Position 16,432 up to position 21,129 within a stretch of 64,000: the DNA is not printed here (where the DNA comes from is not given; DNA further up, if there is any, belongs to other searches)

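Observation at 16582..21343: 1466-aa type-I-anchored multi-Ig surface protein whose 3' end overlaps a membrane-tethered winged-helix gene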

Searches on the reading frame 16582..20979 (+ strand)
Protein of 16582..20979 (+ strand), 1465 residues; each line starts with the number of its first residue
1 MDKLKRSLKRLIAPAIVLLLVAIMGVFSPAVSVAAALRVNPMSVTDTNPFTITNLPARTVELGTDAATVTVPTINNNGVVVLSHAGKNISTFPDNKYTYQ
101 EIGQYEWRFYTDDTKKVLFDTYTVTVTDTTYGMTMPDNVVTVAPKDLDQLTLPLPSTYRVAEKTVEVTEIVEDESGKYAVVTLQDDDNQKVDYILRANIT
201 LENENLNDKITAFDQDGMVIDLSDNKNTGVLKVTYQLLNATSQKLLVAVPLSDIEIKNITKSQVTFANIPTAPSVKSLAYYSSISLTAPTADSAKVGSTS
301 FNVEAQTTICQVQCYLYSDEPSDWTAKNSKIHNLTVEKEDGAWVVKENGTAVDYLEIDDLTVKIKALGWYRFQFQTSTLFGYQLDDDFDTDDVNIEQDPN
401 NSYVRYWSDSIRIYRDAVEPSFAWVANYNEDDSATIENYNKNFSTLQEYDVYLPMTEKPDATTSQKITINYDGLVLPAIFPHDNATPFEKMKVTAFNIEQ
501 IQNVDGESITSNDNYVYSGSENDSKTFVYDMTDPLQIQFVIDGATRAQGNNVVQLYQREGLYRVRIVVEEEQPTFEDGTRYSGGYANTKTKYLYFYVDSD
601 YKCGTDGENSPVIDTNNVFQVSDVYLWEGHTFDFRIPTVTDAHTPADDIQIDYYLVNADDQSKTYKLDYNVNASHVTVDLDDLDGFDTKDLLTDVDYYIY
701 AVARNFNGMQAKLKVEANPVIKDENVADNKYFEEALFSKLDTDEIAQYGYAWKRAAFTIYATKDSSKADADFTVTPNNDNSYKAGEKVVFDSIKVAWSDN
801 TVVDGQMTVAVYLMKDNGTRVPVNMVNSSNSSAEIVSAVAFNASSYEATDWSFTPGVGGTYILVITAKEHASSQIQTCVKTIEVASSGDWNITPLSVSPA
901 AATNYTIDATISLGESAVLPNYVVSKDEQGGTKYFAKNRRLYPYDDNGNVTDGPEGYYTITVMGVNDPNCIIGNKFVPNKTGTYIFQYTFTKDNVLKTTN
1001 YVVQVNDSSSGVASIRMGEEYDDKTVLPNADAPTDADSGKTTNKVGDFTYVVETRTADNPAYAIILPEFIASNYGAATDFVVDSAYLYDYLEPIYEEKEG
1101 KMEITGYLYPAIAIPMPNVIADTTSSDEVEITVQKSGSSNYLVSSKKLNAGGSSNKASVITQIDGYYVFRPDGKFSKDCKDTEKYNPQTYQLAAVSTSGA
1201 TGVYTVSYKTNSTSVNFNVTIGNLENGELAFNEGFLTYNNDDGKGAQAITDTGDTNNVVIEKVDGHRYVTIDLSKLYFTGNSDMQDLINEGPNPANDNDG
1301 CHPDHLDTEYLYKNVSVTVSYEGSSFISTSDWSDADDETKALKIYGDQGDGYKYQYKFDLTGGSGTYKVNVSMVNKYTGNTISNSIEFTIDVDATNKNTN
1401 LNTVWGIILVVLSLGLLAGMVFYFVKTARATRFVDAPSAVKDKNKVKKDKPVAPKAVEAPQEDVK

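Call 3: search_protein_families(library=pfam, proteins=[window:16582-20979:+], max_evalue=1)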
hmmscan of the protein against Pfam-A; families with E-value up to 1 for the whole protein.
window:16582-20979:+ (1465 aa): 2 families
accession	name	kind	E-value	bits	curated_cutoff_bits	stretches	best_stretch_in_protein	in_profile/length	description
PF18911.6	PKD_4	-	0.15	12.5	27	1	542-571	43-71/85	PKD domain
PF16427.10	DUF5024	-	0.21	12.3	25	0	172-236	13-79/104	Domain of unknown function (DUF5024)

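Call 4: search_protein_families(library=ncbifam, proteins=[window:16582-20979:+], max_evalue=1)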
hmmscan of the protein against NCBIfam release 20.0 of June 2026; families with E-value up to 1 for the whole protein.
window:16582-20979:+ (1465 aa): 0 families

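Call 19: find_homologous_proteins(query=window:16582-20976:+, max_evalue=0.001)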
Query window:16582-20976:+ (1465 aa): 42 proteins with E <= 0.001 among 8000 candidates.
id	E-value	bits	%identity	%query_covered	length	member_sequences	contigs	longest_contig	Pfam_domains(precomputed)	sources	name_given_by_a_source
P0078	0.0e+0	3283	100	100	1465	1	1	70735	-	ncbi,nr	ncbi:MAG: hypothetical protein NC133_00785 [Prevotella sp.]|nr:hypothetical protein [Prevotella sp.]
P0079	0.0e+0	2024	66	100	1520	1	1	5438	-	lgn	-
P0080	0.0e+0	2008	66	98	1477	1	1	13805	-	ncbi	-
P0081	0.0e+0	1878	63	100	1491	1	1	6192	-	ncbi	-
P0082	0.0e+0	1708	58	100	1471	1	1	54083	-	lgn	-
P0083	0.0e+0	1697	58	100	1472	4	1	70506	-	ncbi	-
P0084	0.0e+0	1695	57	100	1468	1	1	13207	-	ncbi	-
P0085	0.0e+0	1659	58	100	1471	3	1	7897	-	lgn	-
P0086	0.0e+0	1650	56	98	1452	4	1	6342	-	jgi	-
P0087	0.0e+0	1626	56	100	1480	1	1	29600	-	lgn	-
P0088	0.0e+0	1607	57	98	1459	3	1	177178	-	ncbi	-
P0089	0.0e+0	1585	56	100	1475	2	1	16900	-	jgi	-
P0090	0.0e+0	1530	54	100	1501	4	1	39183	-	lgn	-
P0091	0.0e+0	1510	54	100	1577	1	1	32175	-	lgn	-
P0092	0.0e+0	1503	53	100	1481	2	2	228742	-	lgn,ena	-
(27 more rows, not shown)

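Call 24: search_solved_structures(query=A2, max_evalue=1)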
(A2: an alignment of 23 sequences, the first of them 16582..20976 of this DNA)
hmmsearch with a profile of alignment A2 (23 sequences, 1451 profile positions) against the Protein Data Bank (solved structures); distinct sequences matched with E-value up to 1: 0.

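Call 60: predict_structure(alignment_id=A5)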
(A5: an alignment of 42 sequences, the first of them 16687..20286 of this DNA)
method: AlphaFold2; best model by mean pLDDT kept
length: 1200 residues; sequences in the alignment: 42
mean_pLDDT: 83.7   pTM: 0.66
mean pLDDT of the five models: 83.7, 82.5, 80.8, 80.8, 79.2
residues with pLDDT >= 90: 382; 70-90: 710; 50-70: 69; < 50: 39
segments of 3 or more residues with pLDDT < 50: 1-9, 686-692, 862-869, 973-976, 1191-1200
pLDDT, mean of each block of 10 residues (from residue 1): 38 81 82 89 88 87 90 84 84 85 83 90 83 88 90 89 89 89 86 86 91 91 88 87 91 78 83 92 87 82 85 90 91 94 89 82 89 91 92 92 91 89 79 88 93 92 93 84 93 94 90 92 94 93 85 94 84 86 84 81 86 88 80 79 76 69 92 88 56 72 82 91 84 79 64 87 83 83 71 81 82 88 81 86 83 69 44 64 77 69 84 80 85 75 81 86 84 58 88 85 77 77 88 93 91 91 83 94 77 88 88 81 89 93 91 86 85 83 84 39
secondary structure, 60 per line:
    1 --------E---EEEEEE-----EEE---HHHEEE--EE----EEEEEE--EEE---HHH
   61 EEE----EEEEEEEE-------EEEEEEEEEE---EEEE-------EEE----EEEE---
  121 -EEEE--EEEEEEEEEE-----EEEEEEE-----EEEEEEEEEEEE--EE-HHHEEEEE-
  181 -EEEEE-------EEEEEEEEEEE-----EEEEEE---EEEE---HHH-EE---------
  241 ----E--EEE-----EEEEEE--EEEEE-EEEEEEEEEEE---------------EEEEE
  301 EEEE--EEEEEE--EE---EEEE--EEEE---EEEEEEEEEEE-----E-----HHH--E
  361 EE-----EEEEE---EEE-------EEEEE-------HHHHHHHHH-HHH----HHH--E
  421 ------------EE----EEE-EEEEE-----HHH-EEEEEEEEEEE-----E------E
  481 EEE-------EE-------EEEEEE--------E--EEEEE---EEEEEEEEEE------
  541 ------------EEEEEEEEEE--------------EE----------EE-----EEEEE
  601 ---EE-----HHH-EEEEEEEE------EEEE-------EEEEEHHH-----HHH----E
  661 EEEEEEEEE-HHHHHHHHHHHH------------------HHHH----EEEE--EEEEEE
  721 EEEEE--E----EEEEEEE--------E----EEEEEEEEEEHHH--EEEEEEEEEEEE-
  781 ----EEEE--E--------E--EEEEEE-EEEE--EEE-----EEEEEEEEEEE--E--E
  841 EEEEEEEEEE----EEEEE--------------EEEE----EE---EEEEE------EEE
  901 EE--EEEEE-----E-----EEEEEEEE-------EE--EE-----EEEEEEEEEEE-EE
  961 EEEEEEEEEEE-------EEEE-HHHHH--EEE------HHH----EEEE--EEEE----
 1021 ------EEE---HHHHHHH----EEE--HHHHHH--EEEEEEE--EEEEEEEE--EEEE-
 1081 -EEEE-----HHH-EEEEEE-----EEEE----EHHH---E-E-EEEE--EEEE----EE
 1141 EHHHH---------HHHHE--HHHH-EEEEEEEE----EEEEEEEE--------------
elements in order (helices of 4 or more, strands of 3 or more residues): E13-18 E24-26 E33-35 E44-49 E52-54 E61-63 E68-75 E83-92 E96-99 E107-109 E114-117 E122-125 E128-137 E143-149 E155-166 E175-179 E182-186 E194-204 E210-215 E219-222 E248-250 E256-261 E264-268 E270-280 E296-304 E307-312 E320-323 E326-329 E333-343 E360-362 E368-372 E376-378 E386-390 H398-406 E439-441 E443-447 E457-467 E480-483 E500-505 E517-521 E525-534 E553-562 E596-600 E615-622 E629-632 E640-644 E660-669 H671-682 H701-704 E709-712 E715-725 E733-739 E753-762 E768-779 E785-788 E803-808 E810-813 E816-818 E824-834 E840-850 E855-859 E874-877 E887-891 E898-902 E905-909 E921-928 E947-957 E959-971 E979-982 H984-988 E991-993 E1007-1010 E1013-1016 E1027-1029 H1033-1039 E1044-1046 H1049-1054 E1057-1063 E1066-1073 E1076-1079 E1082-1085 E1095-1100 E1106-1109 E1125-1128 E1131-1134 E1139-1141 H1142-1145 H1155-1158 H1162-1165 E1167-1174 E1179-1186
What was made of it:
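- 16690..20787 (+): Extracellular region of about 1365 aa. About 11 beta-sandwich-sized modules lie in aa 36-1235 (approximate, read from the model's secondary structure), and the unmodelled aa 1236-1400 leave room for one or two more. This is the fastest-evolving protein of the locus. Call 60 (pLDDT 83.7).
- On Multi-Ig-like (beta-sandwich) bacterial surface proteins: The model is nearly all beta with pLDDT 83.7 (call 60).
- On Alpha-2-macroglobulin / thioester proteins: The model of aa 36-1235 has no helix longer than 12 residues (call 60).
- Closest known: Gram-positive multi-Ig surface proteins and S-layer proteins. Different: The model has no long helical segment that could be a thioester domain (call 60).
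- Checked: By my approximate reading of its secondary structure it holds about 11 sandwich-sized modules, so '7-8' is a safe lower bound (call 60).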

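Call 62: fold_search(model_id=the predicted structure, library=pdb)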
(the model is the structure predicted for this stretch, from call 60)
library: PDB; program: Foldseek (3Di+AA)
matches with E <= 10: 1220; with E <= 0.001: 136
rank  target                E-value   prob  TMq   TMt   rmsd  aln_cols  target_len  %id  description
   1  8s3o_A                7.3e-13  1.00  0.12  0.12  36.7      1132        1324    8  Structure of native human CD109 (released 2025-03-05)
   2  7nyc_A                7.7e-13  1.00  0.12  0.10  35.0      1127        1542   10  cryoEM structure of 3C9-sMAC (released 2021-10-06)
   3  8wa2_A                1.9e-11  1.00  0.14  0.10  62.0      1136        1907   10  cryo-EM structure of native mastigonemes isolated from Chlamydomonas reinhardtii at 3.0 angstrom resolution (released 2024-04-10)
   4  7q5z                  3.0e-11  1.00  0.12  0.11  36.5      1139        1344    9  Cryo-EM structure of native human A2ML1 (released 2022-04-20)
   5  5a42                  3.6e-11  1.00  0.11  0.09  38.1      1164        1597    9  Cryo-EM single particle 3D reconstruction of the native conformation of E. coli alpha-2-macroglobulin (ECAM) (released 2015-07-29)
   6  7q1y_A                4.2e-11  1.00  0.13  0.12  37.2      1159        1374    8  X-ray structure of human A2ML1 (released 2022-04-20)
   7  9u61_E                4.8e-11  1.00  0.13  0.11  37.5      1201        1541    8  CP/MBL pathways C3 convertase C4b2a and C3 complex (released 2026-01-14)
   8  9fly_A                5.3e-11  1.00  0.11  0.13  85.0      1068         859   10  CryoEM structure of the base (4151-5009) in the grappling hook protein A (GhpA) in the bacterium Aureispira sp. CCB-QB (released 2024-10-16)
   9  8ayh_B                6.2e-11  1.00  0.11  0.13  35.7      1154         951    8  Structure of Complement C5 in Complex with small molecule inhibitor and CVF (released 2022-12-21)
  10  9u62_E                9.2e-11  1.00  0.12  0.11  37.4      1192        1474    9  AP pathways C3 convertase C3bBbP and C3 complex (released 2026-01-14)
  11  7q62_A                1.2e-10  1.00  0.13  0.13  36.0      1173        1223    8  Structure of TEV cleaved A2ML1 dimer (A2ML1-TT dimer) (released 2022-04-20)
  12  7q62_B                1.8e-10  1.00  0.12  0.16  36.1      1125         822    8  Structure of TEV cleaved A2ML1 dimer (A2ML1-TT dimer) (released 2022-04-20)
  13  4ziq                  2.5e-10  1.00  0.10  0.08  41.1      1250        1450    9  Crystal structure of trypsin activated alpha-2-macroglobulin from Escherichia coli. (released 2015-06-10)
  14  6h04_A                2.6e-10  1.00  0.13  0.13  34.4      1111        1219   10  Closed conformation of the Membrane Attack Complex (released 2018-12-19)
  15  9ijj_h                2.7e-10  0.99  0.09  0.08  46.8      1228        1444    8  In situ structure of the central apparatus in mouse sperm axoneme. (released 2025-06-04)
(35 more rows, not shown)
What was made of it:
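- On Alpha-2-macroglobulin / thioester proteins: The matches have TM-scores of about 0.12 (call 62).
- Closest known: Gram-positive multi-Ig surface proteins and S-layer proteins. Same: These are among the top Foldseek matches to the large-protein model (call 62).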
